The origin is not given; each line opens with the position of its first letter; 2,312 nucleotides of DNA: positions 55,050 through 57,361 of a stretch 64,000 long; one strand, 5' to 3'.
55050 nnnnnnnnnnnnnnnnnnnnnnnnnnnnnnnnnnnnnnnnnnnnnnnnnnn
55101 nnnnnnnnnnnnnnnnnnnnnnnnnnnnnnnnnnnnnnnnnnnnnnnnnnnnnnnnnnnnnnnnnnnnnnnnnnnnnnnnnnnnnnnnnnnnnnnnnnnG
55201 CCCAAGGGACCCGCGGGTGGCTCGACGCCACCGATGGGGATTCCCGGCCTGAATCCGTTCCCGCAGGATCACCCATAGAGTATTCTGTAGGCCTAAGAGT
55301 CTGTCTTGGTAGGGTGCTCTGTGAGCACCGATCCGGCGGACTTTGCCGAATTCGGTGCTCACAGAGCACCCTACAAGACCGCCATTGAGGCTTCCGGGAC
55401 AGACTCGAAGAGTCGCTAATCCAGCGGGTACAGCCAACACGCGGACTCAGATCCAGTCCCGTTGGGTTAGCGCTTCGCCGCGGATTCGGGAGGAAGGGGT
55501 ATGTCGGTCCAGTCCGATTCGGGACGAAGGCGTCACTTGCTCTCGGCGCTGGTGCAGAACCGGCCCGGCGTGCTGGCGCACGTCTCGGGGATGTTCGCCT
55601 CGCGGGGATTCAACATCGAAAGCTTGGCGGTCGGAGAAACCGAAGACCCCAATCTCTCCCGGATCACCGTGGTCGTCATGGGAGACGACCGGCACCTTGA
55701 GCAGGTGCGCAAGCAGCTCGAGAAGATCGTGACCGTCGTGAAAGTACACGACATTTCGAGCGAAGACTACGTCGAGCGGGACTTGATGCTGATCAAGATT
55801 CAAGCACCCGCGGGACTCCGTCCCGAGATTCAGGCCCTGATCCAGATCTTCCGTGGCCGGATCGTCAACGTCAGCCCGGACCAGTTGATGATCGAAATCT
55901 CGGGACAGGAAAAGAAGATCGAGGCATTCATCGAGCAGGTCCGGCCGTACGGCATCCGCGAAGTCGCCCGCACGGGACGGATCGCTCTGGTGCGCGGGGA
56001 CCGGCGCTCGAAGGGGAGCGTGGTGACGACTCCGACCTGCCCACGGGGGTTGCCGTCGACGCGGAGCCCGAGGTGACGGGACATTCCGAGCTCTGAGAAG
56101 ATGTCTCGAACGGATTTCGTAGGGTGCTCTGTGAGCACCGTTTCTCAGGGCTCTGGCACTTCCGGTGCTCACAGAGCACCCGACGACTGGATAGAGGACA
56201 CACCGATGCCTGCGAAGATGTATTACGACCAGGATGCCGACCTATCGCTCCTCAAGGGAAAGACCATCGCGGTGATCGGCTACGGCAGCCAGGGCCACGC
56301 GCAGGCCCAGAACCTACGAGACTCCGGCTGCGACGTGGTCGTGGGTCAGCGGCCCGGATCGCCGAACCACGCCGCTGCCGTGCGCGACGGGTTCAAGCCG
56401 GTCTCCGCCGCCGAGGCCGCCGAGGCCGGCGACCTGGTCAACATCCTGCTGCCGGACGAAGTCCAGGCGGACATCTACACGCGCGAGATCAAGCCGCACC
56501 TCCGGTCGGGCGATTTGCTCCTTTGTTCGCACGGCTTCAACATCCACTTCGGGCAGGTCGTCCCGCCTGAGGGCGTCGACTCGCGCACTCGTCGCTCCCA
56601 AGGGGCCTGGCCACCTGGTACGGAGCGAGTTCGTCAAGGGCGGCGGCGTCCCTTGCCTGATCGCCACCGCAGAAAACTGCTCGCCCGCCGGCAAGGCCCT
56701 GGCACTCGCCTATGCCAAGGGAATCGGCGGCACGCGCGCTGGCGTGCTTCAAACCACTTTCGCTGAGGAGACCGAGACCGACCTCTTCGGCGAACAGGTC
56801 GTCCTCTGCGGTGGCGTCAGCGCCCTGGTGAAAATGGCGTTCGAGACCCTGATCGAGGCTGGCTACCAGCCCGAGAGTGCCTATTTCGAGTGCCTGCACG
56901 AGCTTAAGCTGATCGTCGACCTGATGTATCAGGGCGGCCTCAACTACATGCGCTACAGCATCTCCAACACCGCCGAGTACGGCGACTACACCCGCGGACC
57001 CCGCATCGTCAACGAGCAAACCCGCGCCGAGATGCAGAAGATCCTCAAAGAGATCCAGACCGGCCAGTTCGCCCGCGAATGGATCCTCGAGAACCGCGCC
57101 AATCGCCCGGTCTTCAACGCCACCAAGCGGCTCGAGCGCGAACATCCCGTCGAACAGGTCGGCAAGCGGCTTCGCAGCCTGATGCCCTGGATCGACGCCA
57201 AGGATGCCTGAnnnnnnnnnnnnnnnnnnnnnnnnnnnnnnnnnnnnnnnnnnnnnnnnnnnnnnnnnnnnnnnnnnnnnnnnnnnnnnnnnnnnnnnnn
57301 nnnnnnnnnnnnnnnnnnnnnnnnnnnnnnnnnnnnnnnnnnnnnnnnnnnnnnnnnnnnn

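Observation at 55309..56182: A second double-palindrome family with the same architecture brackets ilvH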

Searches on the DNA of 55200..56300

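Call 68: search_rna_families(source=window, start=55200, end=56300, threshold=evalue, max_evalue=1)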
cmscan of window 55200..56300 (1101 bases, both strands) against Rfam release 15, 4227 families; matches with E-value up to 1: 5.
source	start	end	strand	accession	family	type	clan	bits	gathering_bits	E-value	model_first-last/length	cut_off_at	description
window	56117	56186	+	RF03808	mir-3957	Gene; miRNA;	-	31.8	84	0.001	1-77/77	no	mir-3957 microRNA precursor family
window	56114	56188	+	RF03920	mir-237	Gene; miRNA;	-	22.4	80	0.042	1-79/79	no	mir-237 microRNA precursor family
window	55302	55382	+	RF03453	mir-1276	Gene; miRNA;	-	21.8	100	0.15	1-82/82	no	mir-1276 microRNA precursor family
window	55306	55377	+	RF03258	mir-4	Gene; miRNA;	-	19.6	70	0.95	1-81/81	no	mir-4 microRNA precursor family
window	55309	55374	+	RF00499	Parecho_CRE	Cis-reg;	-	18.9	55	0.53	5-79/116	no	Human parechovirus 1 (HPeV1) cis regulatory element (CRE)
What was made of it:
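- On Any Rfam RNA family: Sub-threshold hits are generic hairpins resembling microRNA precursors (call 68).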

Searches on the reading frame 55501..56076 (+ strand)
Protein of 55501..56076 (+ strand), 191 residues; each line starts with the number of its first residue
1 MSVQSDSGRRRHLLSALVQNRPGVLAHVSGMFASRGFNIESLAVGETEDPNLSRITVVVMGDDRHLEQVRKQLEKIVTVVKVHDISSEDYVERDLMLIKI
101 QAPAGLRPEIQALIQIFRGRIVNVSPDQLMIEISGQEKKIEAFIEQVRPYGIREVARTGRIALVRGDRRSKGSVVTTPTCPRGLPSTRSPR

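Call 11: search_protein_families(library=pfam, proteins=[window:55501-56076:+])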
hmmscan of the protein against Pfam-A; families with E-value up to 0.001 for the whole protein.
window:55501-56076:+ (191 aa): 6 families
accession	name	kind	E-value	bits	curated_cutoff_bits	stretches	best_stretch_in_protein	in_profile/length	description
PF10369.15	ALS_ss_C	-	6.8e-29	100.1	23.2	1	93-166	1-74/74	Small subunit of acetolactate synthase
PF22629.2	ACT_AHAS_ss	-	9.5e-27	93.4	27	1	14-81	1-67/67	AHAS small subunit-like ACT domain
PF13710.12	ACT_5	-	1.1e-17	64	27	1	20-82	1-62/62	ACT domain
PF01842.31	ACT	-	1e-16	60.8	27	1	12-76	1-64/66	ACT domain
PF13291.12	ACT_4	-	7.2e-06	27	27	1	15-83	10-79/80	ACT domain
PF00708.24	Acylphosphatase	-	0.00059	20.5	22.5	0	118-149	28-59/85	Acylphosphatase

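Call 12: find_encoding_contigs(protein=window:55501-56076:+, flank=10000, max_places=10)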
Protein window:55501-56076:+ (191 aa): no gene with exactly this product is on record in the collection.

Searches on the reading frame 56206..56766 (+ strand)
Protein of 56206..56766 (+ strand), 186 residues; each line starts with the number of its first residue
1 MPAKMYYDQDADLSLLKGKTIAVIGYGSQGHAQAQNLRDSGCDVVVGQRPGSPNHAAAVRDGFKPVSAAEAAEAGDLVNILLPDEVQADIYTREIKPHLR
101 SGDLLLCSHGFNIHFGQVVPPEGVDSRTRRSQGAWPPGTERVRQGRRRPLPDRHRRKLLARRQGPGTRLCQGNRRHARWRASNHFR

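Call 11: search_protein_families(library=pfam, proteins=[window:56206-56766:+])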
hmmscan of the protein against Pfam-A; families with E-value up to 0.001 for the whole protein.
window:56206-56766:+ (186 aa): 5 families
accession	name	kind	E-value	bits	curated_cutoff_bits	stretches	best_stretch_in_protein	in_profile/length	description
PF07991.19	KARI_N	-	8.9e-44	149.4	20.6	1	16-125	2-111/165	Acetohydroxy acid isomeroreductase, NADPH-binding domain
PF02826.25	2-Hacid_dh_C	-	1.6e-06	28.1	25.1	1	11-84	29-101/178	D-isomer specific 2-hydroxyacid dehydrogenase, NAD binding domain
PF03446.21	NAD_binding_2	-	4.9e-06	27.1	21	1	20-106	1-90/161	NAD binding domain of 6-phosphogluconate dehydrogenase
PF00670.27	AdoHcyase_NAD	-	4.2e-05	24.2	27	1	14-78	19-82/162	S-adenosyl-L-homocysteine hydrolase, NAD binding domain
PF03807.23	F420_oxidored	-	5.7e-05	24.1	21.6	1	20-89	1-74/94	NADP oxidoreductase coenzyme F420-dependent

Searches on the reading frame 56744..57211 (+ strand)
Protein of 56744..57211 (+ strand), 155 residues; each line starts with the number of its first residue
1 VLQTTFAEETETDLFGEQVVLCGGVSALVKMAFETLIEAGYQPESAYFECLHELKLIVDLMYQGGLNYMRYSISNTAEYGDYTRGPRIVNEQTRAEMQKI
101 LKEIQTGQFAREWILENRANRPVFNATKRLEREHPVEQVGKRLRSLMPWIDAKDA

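Call 11: search_protein_families(library=pfam, proteins=[window:56744-57211:+])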
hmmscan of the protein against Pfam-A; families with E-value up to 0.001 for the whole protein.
window:56744-57211:+ (155 aa): 1 family
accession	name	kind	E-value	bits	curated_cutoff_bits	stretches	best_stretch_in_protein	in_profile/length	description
PF01450.25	KARI_C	-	6.2e-68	228.1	29.1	1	6-149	1-144/144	Ketol-acid reductoisomerase, C-terminal domain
